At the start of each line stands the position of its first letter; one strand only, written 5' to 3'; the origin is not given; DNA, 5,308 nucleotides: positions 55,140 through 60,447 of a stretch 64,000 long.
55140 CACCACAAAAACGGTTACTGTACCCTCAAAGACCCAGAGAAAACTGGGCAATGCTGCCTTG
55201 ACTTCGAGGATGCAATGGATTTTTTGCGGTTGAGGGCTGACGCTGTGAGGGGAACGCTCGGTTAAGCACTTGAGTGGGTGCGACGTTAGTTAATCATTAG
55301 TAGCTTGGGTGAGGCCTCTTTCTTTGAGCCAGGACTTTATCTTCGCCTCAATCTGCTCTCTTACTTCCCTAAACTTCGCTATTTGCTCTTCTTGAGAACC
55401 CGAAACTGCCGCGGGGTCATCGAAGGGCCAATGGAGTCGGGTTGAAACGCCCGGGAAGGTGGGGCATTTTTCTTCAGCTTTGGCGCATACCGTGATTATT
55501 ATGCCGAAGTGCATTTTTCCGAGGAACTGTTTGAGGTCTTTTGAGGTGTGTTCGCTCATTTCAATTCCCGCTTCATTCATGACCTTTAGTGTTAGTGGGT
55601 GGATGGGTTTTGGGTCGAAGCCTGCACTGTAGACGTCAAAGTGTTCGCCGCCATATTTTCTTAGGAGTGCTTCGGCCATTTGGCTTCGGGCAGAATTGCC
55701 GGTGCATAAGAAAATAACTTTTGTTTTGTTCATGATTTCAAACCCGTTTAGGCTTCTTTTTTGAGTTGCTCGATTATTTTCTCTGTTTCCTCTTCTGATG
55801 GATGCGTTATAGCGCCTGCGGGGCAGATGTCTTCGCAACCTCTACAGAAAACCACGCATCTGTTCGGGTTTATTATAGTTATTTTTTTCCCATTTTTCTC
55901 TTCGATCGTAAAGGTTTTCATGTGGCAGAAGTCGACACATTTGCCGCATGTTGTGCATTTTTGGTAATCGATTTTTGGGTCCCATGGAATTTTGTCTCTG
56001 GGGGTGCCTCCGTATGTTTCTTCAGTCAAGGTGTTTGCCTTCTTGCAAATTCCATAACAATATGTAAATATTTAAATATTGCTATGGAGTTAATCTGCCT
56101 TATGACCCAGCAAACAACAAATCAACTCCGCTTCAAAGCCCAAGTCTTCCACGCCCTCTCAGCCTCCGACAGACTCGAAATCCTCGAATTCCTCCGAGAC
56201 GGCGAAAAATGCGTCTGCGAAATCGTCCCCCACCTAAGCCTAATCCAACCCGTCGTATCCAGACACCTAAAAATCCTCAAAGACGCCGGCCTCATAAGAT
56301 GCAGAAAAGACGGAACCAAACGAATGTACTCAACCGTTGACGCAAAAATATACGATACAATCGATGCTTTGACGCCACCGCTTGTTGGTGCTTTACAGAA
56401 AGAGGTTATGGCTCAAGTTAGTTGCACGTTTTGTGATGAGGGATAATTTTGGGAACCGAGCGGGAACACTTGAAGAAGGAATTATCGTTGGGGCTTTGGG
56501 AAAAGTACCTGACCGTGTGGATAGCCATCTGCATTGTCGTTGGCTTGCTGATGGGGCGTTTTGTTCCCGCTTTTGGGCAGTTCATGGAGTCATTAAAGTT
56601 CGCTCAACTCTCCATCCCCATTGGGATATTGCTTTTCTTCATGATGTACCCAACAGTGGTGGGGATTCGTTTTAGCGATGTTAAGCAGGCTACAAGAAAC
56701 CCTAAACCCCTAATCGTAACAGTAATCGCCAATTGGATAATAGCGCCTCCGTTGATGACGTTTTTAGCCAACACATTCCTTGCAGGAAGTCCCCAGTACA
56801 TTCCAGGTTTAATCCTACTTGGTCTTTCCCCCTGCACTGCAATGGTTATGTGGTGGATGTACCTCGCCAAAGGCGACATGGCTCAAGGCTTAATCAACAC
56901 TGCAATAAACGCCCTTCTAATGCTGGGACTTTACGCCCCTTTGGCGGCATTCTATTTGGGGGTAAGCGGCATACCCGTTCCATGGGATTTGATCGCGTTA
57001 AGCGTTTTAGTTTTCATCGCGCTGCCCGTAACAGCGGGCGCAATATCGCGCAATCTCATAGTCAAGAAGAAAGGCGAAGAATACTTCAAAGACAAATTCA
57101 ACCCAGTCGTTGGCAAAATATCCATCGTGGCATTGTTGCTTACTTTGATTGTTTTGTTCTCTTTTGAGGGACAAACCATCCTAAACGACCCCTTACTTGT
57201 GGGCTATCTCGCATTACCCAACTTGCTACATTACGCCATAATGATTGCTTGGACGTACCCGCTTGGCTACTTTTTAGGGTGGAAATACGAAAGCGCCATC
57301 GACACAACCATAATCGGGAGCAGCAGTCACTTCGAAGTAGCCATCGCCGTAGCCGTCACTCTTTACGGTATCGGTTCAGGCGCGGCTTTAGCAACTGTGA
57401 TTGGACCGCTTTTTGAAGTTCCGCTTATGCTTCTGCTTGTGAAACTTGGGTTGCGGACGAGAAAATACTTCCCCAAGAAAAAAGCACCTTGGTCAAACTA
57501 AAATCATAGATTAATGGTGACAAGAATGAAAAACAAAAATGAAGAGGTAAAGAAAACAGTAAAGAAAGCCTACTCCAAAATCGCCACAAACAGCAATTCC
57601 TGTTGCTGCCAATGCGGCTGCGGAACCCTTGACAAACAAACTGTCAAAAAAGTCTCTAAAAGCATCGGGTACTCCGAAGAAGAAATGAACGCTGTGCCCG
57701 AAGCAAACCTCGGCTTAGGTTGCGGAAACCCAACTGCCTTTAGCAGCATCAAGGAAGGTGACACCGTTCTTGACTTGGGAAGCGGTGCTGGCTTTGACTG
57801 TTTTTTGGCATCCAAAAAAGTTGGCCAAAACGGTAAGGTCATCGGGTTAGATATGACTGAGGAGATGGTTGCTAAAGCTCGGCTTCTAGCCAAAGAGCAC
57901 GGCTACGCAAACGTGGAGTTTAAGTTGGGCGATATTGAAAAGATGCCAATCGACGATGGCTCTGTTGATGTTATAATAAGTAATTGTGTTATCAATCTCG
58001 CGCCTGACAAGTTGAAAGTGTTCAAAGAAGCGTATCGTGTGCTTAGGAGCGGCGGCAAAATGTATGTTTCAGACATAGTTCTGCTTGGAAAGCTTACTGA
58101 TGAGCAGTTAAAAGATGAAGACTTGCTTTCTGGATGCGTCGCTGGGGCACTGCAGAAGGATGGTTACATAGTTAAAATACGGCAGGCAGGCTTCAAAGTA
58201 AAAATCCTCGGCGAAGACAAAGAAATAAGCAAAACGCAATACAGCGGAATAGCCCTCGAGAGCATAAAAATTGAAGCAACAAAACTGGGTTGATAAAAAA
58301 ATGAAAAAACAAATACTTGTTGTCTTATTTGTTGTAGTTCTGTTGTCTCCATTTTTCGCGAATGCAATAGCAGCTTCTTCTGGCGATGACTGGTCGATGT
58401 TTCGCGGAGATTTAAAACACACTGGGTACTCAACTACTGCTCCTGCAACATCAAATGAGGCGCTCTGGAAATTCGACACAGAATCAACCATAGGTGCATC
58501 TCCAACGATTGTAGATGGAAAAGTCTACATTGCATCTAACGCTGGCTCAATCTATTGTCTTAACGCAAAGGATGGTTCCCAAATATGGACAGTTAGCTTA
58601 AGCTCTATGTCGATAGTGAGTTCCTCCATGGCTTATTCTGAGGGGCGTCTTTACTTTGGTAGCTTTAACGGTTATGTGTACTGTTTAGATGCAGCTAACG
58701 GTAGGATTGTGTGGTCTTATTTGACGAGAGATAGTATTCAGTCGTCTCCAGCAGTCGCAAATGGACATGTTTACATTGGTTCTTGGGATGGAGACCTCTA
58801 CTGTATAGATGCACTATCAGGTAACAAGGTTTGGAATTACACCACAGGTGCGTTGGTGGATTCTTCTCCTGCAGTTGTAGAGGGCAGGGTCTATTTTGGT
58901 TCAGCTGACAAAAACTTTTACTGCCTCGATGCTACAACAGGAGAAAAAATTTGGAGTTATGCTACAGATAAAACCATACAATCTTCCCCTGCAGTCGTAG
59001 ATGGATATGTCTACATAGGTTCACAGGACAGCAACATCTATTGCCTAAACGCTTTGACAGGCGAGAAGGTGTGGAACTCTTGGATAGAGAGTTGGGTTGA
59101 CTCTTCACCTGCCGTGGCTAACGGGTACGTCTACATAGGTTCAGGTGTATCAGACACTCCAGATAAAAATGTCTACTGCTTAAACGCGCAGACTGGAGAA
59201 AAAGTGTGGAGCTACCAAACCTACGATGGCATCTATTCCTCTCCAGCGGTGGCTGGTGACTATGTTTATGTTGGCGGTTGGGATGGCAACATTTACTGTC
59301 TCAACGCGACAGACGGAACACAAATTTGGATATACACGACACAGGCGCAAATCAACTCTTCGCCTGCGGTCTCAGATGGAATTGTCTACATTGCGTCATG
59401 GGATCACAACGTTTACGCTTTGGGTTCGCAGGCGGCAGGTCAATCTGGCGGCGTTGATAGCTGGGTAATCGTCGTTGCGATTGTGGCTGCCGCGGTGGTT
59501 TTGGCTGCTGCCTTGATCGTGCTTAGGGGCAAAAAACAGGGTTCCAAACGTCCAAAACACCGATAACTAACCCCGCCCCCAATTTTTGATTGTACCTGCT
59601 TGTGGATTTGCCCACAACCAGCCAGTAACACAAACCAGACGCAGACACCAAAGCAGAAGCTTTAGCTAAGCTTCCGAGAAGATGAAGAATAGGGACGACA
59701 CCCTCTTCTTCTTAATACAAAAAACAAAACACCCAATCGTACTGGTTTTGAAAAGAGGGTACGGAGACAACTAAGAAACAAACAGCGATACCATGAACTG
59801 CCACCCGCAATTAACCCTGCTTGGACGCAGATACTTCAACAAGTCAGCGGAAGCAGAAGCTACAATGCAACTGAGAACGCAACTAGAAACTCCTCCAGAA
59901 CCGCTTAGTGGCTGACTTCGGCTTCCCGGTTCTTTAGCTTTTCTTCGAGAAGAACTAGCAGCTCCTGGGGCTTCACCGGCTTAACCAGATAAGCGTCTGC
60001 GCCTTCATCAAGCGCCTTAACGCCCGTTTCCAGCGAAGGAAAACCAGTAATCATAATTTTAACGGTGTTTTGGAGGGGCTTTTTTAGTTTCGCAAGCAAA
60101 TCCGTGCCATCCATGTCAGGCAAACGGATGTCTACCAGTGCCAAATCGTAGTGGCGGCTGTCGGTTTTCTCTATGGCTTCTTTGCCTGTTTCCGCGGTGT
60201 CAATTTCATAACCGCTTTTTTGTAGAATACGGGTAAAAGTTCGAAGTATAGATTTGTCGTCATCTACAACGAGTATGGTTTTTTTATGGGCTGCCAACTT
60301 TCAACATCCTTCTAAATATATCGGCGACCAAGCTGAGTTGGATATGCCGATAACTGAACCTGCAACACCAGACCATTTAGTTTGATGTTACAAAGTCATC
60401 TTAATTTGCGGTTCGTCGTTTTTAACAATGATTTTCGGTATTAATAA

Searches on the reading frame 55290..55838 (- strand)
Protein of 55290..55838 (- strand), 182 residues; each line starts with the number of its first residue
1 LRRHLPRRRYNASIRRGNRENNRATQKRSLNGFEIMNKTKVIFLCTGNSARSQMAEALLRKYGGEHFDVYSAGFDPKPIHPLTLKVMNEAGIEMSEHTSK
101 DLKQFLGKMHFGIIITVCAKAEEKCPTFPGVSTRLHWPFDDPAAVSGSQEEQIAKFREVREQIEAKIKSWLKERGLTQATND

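Call 88: search_protein_families(library=pfam, proteins=[window:55290-55838:-], max_evalue=0.01)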
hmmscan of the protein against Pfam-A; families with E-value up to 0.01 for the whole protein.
window:55290-55838:- (182 aa): 1 family
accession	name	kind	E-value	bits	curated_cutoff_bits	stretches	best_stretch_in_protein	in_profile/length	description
PF01451.26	LMWPc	-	3.6e-21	76.3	23.2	1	41-171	1-144/144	Low molecular weight phosphotyrosine protein phosphatase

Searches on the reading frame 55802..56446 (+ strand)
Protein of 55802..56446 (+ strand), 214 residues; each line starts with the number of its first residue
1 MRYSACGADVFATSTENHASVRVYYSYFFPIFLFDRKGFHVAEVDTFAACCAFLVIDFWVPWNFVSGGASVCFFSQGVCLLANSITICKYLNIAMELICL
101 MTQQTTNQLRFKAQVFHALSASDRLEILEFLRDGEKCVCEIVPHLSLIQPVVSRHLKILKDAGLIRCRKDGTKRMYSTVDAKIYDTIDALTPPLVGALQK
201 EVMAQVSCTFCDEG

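Call 23: search_protein_families(library=pfam, proteins=[window:55802-56446:+], max_evalue=0.0001)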
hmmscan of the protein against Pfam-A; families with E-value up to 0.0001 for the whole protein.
window:55802-56446:+ (214 aa): 2 families
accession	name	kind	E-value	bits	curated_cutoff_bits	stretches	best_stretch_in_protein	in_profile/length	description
PF01022.26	HTH_5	-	8.7e-17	61.2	22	1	123-165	3-45/47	Bacterial regulatory protein, arsR family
PF12840.13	HTH_20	-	6.5e-05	23.3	27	0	120-168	2-51/51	Helix-turn-helix domain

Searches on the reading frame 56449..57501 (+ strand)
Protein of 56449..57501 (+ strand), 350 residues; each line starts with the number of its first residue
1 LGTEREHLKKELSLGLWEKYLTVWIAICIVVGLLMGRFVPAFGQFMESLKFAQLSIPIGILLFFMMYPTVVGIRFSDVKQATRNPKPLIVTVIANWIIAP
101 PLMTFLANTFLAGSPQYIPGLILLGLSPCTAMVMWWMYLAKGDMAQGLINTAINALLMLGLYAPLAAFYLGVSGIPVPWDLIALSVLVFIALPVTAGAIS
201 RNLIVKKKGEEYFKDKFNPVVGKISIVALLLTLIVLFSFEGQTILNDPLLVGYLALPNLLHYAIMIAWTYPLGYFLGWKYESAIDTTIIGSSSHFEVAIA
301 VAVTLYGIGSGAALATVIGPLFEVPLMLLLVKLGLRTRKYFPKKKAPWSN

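Call 23: search_protein_families(library=pfam, proteins=[window:56449-57501:+], max_evalue=0.0001)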
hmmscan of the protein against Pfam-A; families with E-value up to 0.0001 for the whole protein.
window:56449-57501:+ (350 aa): 2 families
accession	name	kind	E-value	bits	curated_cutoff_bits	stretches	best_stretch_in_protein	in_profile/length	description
PF01758.21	SBF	-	9.5e-43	146.5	24.3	1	60-245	2-189/191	Sodium Bile acid symporter family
PF13593.11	SBF_like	-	6.4e-11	42.5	25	1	24-316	2-290/313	SBF-like CPA transporter family (DUF4137)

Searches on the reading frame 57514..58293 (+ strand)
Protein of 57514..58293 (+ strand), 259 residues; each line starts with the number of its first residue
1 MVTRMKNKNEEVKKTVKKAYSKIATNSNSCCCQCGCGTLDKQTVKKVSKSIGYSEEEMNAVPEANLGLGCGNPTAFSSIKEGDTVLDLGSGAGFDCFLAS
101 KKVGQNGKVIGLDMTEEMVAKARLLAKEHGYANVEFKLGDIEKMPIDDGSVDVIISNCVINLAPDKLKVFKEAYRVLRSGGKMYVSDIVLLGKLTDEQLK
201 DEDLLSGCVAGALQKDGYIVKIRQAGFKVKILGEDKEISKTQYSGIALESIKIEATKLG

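Call 23: search_protein_families(library=pfam, proteins=[window:57514-58293:+], max_evalue=0.0001)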
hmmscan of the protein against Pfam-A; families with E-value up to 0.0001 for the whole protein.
window:57514-58293:+ (259 aa): 13 families
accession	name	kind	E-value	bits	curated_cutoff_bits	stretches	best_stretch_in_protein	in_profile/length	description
PF13847.12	Methyltransf_31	-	1.5e-39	135.4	27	1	79-214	1-133/145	Methyltransferase domain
PF13649.12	Methyltransf_25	-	1.2e-22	80.8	27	1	85-181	1-97/97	Methyltransferase domain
PF08241.18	Methyltransf_11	-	6.5e-22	78.4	21.2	1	86-184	1-94/95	Methyltransferase domain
PF01209.24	Ubie_methyltran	-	2.1e-21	76.8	20.1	1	40-186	5-152/233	ubiE/COQ5 methyltransferase family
PF08242.18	Methyltransf_12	-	1.5e-12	48.5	30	1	86-182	1-97/98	Methyltransferase domain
PF01135.25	PCMT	-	2e-10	41.2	20.3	1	78-154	70-146/210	Protein-L-isoaspartate(D-aspartate) O-methyltransferase (PCMT)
PF05148.21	Methyltransf_8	-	3.7e-08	33.9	27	1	136-188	108-159/219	Hypothetical methyltransferase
PF13489.12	Methyltransf_23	-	1.3e-07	32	27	1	78-188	19-119/164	Methyltransferase domain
PF05175.20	MTS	-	2.1e-07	31.2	23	1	82-185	32-138/170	Methyltransferase small domain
PF13679.12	Methyltransf_32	-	2.6e-06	27.9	27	1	80-146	24-94/143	Methyltransferase domain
PF06325.19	PrmA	-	1.5e-05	25.1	22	1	79-189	159-262/296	Ribosomal protein L11 methyltransferase (PrmA)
PF02353.26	CMAS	-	2.8e-05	24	27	1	78-192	59-171/273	Mycolic acid cyclopropane synthetase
PF01170.24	UPF0020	-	9.6e-05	22.6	22.3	0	105-157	75-128/197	RMKL-like, methyltransferase domain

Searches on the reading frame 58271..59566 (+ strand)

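Call 23: search_protein_families(library=pfam, proteins=[window:58271-59566:+], max_evalue=0.0001)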
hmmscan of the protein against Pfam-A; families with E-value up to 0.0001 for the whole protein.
window:58271-59566:+ (431 aa): 7 families
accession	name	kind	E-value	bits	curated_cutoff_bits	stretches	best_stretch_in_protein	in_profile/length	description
PF13570.13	Beta-prop_ACSF4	-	8.7e-75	252.6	133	3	60-203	79-223/329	Beta-alanine-activating enzyme, beta-propeller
PF13360.13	PQQ_2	-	1.1e-67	228.6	27.6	3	91-315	2-233/233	Outer membrane protein assembly factor BamB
PF01011.28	PQQ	-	4.2e-26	92.3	26.7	0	197-233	50-86/595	Glucose/ethanol/alcohol dehydrogenase, beta-propeller domain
PF14435.11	SUKH-4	-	1.1e-15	58.6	25.5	0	312-360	62-109/179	SUKH-4 immunity protein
PF23414.1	Beta-prop_EML_2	-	1.7e-07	31.3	90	0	297-383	18-107/266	Echinoderm microtubule-associated protein second beta-propeller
PF24807.1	WD40_CDC20-Fz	-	9.6e-06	25.5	200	0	92-184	29-123/292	CDC20/Fizzy WD40 domain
PF25815.1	CTHRC1_C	-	9.9e-05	23.1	27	0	337-377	41-81/137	CTHRC1, C-terminal domain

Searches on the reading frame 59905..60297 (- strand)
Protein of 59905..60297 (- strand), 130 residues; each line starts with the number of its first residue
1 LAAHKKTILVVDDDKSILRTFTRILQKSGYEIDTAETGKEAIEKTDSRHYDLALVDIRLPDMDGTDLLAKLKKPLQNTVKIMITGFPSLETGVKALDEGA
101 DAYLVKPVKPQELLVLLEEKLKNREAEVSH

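Call 88: search_protein_families(library=pfam, proteins=[window:59905-60297:-], max_evalue=0.01)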
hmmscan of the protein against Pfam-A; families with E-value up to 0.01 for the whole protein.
window:59905-60297:- (130 aa): 2 families
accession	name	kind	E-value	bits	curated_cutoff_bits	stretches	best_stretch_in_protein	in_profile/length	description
PF00072.30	Response_reg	-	2e-29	102.4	30.2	1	8-116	1-109/111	Response regulator receiver domain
PF23198.2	PDE8A_N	-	1.9e-06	28.3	29.6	1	5-82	10-90/147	PDE8A-like, N-terminal domain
